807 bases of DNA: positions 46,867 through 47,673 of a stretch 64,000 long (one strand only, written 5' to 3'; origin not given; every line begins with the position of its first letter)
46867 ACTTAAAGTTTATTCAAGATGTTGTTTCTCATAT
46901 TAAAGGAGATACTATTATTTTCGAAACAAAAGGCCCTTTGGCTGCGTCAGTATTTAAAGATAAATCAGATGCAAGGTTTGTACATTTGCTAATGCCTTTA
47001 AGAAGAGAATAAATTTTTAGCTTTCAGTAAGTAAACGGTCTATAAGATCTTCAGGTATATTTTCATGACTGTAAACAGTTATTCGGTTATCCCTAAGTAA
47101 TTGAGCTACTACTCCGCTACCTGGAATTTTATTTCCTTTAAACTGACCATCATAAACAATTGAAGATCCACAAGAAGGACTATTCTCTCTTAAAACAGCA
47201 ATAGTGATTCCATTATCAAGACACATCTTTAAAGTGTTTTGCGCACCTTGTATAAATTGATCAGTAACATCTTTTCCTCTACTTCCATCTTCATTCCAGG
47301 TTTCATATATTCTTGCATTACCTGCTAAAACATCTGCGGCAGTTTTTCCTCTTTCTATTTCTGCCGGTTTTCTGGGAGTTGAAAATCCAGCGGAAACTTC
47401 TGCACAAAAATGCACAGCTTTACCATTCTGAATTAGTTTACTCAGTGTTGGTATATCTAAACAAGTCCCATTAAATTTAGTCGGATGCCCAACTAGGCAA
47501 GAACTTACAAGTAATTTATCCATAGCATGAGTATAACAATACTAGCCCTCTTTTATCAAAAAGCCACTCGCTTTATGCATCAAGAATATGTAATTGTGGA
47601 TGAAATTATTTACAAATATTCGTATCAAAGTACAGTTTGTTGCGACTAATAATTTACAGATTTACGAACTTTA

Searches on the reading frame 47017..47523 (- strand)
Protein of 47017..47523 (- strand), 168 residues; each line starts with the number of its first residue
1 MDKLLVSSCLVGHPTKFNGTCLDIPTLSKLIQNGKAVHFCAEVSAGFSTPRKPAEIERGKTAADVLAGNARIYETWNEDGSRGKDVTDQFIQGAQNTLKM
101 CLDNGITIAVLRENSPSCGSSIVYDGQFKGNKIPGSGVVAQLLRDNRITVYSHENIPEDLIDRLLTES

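Call 4: search_protein_families(library=pfam, proteins=[window:47017-47523:-], max_evalue=0.01)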
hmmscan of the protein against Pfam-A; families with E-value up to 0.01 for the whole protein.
window:47017-47523:- (168 aa): 2 families
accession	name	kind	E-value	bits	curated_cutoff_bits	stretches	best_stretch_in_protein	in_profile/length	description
PF04463.17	2-thiour_desulf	-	5.6e-36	124.1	34.7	1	5-154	2-140/141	2-thiouracil desulfurase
PF02182.23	SAD_SRA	-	0.0068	16.6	30.7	1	73-129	62-122/148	SAD/SRA domain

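Call 28: search_protein_families(library=ncbifam, proteins=[window:47017-47523:-], max_evalue=0.1)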
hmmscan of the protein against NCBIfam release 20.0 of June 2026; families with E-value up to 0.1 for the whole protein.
window:47017-47523:- (168 aa): 0 families

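Call 74: search_protein_families(library=padloc, proteins=[window:47017-47523:-], max_evalue=0.01)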
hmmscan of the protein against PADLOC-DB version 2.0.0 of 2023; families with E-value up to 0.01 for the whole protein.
window:47017-47523:- (168 aa): 0 families
